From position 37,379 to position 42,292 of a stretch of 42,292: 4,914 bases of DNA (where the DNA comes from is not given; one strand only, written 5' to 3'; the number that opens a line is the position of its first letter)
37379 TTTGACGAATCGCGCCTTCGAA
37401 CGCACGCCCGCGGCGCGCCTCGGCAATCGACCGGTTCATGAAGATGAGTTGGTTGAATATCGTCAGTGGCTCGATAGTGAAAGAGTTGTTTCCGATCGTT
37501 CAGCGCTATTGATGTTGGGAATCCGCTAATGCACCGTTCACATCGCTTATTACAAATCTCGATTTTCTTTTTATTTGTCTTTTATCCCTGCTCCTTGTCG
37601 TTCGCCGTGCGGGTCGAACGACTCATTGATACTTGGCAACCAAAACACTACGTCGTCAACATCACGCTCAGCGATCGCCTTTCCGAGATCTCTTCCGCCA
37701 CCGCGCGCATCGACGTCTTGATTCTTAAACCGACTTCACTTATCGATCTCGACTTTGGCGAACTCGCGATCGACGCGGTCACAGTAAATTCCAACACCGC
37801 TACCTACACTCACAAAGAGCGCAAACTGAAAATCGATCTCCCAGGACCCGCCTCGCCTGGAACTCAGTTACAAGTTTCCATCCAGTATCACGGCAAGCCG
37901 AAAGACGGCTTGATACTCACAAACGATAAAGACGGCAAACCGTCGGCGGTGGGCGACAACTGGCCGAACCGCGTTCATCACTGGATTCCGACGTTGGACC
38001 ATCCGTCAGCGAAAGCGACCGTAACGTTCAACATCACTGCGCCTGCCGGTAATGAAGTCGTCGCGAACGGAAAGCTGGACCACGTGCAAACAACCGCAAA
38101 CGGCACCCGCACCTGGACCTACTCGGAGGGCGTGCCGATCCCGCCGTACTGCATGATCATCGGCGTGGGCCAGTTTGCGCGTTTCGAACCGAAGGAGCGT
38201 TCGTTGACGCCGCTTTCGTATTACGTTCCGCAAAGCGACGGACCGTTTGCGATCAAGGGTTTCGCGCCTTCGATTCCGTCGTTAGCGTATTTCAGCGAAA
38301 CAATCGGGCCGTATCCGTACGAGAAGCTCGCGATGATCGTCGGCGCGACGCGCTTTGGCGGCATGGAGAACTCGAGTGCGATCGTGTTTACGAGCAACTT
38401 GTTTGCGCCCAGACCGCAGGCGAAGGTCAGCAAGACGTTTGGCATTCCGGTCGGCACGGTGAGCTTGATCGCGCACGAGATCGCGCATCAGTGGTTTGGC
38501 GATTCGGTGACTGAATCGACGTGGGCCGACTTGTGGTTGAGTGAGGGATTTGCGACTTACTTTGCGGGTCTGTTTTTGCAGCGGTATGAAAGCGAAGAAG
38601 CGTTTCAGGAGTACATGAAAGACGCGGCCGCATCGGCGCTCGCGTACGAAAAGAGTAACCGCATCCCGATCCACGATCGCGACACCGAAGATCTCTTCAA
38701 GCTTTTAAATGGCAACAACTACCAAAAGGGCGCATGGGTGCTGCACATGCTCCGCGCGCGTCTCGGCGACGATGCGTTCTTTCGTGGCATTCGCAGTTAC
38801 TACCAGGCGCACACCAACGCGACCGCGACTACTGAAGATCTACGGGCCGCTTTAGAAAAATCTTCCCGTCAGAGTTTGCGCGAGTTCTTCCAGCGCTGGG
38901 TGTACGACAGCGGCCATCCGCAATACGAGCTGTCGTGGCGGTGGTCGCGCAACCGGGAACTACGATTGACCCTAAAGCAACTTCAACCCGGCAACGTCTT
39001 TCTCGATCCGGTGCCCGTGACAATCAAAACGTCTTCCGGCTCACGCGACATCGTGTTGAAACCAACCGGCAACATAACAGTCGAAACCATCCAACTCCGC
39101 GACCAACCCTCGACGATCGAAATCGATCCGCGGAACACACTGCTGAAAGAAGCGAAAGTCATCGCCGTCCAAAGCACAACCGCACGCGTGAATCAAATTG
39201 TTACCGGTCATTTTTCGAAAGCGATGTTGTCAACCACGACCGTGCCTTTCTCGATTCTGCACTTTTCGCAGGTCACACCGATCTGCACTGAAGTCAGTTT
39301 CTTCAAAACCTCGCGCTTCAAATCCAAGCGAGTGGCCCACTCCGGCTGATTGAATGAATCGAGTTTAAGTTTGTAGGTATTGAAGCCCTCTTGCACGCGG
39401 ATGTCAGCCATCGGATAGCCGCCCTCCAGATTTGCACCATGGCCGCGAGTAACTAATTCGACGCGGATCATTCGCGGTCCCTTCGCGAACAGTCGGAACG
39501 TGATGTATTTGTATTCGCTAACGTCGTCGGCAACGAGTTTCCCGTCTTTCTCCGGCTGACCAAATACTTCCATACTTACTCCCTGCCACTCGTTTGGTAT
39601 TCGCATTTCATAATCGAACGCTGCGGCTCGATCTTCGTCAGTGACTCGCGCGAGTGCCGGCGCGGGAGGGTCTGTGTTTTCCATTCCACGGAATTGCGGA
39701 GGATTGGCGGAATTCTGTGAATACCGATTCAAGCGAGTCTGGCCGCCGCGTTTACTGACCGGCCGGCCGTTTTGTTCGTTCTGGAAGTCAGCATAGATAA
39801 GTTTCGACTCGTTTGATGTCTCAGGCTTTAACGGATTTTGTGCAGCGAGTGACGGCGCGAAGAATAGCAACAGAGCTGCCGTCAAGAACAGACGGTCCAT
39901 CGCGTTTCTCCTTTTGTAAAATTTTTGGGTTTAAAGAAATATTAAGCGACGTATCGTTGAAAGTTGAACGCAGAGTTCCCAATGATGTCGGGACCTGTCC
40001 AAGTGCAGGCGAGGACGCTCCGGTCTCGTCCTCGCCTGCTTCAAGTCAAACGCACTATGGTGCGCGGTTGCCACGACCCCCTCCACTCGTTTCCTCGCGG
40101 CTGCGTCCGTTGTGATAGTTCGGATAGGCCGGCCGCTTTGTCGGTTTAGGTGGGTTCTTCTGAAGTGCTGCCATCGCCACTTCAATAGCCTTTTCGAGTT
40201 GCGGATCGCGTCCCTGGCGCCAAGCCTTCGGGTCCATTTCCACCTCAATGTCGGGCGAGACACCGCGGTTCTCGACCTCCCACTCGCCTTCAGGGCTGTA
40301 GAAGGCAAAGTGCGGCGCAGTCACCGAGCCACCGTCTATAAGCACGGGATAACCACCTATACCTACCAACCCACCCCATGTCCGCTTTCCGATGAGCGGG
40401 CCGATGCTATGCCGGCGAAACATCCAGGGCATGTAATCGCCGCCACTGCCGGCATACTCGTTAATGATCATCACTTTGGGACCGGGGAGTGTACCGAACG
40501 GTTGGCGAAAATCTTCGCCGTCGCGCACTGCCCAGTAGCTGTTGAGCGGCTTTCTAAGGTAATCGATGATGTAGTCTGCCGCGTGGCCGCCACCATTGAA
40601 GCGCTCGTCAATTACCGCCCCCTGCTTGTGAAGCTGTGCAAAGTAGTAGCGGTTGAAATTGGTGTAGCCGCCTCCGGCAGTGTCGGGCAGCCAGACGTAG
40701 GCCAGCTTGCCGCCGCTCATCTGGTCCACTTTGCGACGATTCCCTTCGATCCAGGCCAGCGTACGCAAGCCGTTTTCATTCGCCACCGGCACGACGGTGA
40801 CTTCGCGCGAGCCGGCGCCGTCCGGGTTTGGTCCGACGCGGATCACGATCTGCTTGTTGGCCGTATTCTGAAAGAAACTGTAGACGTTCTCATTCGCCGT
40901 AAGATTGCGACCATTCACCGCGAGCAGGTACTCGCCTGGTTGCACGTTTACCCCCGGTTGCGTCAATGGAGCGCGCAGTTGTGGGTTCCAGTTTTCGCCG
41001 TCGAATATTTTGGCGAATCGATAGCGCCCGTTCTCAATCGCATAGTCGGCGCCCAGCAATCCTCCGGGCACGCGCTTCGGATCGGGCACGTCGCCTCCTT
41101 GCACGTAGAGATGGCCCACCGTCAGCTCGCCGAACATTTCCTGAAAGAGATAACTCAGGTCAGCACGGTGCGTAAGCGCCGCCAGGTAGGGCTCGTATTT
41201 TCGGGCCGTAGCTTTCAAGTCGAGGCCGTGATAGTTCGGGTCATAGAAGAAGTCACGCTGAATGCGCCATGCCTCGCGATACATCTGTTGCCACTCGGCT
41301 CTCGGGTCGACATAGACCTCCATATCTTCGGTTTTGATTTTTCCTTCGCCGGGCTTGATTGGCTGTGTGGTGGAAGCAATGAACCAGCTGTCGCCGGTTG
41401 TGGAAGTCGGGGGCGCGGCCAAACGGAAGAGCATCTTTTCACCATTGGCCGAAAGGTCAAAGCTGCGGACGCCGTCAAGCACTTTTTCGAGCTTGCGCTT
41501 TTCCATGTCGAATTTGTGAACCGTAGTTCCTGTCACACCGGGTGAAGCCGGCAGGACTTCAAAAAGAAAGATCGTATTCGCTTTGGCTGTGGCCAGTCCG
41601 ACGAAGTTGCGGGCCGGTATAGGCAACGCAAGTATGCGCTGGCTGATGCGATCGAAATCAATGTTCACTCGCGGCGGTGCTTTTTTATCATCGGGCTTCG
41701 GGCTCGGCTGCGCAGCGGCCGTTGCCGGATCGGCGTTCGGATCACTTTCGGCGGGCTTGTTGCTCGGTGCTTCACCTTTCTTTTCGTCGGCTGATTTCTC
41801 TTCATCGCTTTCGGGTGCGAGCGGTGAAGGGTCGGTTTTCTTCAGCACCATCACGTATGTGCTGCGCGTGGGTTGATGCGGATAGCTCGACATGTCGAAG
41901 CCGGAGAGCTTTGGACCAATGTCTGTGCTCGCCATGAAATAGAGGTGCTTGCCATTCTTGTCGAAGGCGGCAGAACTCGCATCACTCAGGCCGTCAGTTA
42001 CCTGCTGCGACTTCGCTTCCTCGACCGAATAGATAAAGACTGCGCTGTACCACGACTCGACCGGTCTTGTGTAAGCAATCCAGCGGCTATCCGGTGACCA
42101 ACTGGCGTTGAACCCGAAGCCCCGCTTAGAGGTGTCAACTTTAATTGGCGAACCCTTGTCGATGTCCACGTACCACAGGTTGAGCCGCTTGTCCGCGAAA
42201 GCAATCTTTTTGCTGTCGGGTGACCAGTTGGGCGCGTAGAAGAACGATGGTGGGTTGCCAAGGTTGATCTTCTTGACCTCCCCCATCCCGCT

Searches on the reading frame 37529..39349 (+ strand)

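Call 102: search_protein_families(library=pfam, proteins=[window:37529-39349:+], max_evalue=0.0001)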
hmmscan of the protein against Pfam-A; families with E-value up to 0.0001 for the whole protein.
window:37529-39349:+ (606 aa): 2 families
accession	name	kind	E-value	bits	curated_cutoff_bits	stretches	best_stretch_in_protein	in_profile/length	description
PF01433.26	Peptidase_M1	-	1.4e-41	142.9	27.7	1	256-457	14-218/218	Peptidase family M1 domain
PF17900.6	Peptidase_M1_N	-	2.2e-14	54.4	25.8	1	37-207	1-185/186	Peptidase M1 N-terminal domain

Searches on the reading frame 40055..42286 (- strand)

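Call 102: search_protein_families(library=pfam, proteins=[window:40055-42286:-], max_evalue=0.0001)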
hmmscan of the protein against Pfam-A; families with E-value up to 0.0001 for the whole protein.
window:40055-42286:- (743 aa): 4 families
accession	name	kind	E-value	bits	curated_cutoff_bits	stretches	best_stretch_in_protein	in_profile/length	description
PF14685.13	PDZ_Tricorn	-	1.8e-24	86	25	1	409-498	1-88/88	Tricorn protease PDZ domain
PF14684.11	Tricorn_C1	-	2.3e-23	82.3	24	1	328-386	1-59/59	Tricorn protease C1 domain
PF03572.23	Peptidase_S41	-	2.7e-17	63.3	24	1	528-682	2-165/165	Peptidase family S41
PF07676.18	PD40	-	3.3e-09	36.9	20.9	0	10-31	5-26/38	WD40-like Beta Propeller Repeat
